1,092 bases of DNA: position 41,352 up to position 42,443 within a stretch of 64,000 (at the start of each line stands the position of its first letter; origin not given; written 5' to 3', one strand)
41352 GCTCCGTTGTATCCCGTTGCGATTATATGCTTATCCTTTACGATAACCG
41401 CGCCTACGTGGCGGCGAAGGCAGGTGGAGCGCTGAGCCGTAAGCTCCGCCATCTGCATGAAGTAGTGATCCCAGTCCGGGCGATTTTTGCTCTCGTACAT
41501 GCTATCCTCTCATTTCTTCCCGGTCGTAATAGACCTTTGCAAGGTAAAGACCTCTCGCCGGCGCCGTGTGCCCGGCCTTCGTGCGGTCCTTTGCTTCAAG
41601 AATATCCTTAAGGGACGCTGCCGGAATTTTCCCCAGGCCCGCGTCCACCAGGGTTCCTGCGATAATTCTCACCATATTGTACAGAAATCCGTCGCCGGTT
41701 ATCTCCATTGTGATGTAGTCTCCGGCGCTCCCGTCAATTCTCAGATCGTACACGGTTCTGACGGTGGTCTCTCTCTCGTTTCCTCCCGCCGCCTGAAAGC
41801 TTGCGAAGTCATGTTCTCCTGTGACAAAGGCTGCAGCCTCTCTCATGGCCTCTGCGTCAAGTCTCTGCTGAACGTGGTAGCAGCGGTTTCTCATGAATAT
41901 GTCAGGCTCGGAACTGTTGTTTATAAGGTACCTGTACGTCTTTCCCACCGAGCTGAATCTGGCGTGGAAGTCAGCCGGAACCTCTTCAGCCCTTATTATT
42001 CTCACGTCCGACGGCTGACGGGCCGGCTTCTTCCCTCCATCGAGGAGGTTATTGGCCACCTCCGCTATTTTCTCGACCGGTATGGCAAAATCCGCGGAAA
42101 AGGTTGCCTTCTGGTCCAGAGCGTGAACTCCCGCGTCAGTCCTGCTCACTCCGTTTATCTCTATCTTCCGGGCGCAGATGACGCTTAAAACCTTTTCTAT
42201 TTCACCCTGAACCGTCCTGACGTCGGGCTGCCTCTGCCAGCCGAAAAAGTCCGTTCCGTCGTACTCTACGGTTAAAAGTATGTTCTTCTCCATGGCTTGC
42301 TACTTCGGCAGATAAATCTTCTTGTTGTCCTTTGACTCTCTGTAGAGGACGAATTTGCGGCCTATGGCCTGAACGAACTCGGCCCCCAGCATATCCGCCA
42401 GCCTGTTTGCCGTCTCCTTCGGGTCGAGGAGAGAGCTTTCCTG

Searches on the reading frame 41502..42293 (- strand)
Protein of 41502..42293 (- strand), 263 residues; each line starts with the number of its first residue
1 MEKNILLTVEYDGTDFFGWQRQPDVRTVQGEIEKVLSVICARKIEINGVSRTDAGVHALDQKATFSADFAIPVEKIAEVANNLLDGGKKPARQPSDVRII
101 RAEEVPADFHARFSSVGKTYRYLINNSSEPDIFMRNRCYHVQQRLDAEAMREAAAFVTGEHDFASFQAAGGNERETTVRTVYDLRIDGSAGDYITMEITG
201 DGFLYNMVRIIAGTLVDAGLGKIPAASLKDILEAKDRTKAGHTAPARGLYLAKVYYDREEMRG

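Call 80: find_encoding_contigs(protein=window:41502-42293:-, flank=500, max_places=3)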
Protein window:41502-42293:- (263 aa): 17 contigs read that carry it; 3 places shown.
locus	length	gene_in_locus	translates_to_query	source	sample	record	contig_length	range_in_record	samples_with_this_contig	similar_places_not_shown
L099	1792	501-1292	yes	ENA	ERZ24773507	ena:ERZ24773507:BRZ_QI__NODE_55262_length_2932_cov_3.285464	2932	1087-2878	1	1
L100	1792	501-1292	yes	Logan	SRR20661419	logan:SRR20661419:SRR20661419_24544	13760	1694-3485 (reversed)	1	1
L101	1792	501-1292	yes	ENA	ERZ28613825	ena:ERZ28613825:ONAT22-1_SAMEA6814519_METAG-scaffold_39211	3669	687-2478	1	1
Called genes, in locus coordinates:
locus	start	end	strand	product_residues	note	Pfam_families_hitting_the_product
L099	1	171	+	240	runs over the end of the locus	PF01478:Peptidase_A24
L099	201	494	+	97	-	PF01985:CRS1_YhbY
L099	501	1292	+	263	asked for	PF01416:PseudoU_synth_1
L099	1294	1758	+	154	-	PF00383:dCMP_cyt_deam_1, PF14437:MafB19-deam, PF14439:Bd3614-deam (weak)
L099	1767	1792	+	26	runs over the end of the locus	?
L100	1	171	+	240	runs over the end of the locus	PF01478:Peptidase_A24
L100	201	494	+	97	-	PF01985:CRS1_YhbY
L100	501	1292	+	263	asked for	PF01416:PseudoU_synth_1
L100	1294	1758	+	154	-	PF00383:dCMP_cyt_deam_1, PF14437:MafB19-deam, PF14439:Bd3614-deam (weak)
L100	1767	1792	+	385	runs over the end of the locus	PF00953:Glycos_transf_4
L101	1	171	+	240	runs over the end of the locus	PF01478:Peptidase_A24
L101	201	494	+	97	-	PF01985:CRS1_YhbY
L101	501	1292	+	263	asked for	PF01416:PseudoU_synth_1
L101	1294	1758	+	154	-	PF00383:dCMP_cyt_deam_1, PF14437:MafB19-deam, PF14439:Bd3614-deam (weak)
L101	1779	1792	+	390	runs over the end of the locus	PF00953:Glycos_transf_4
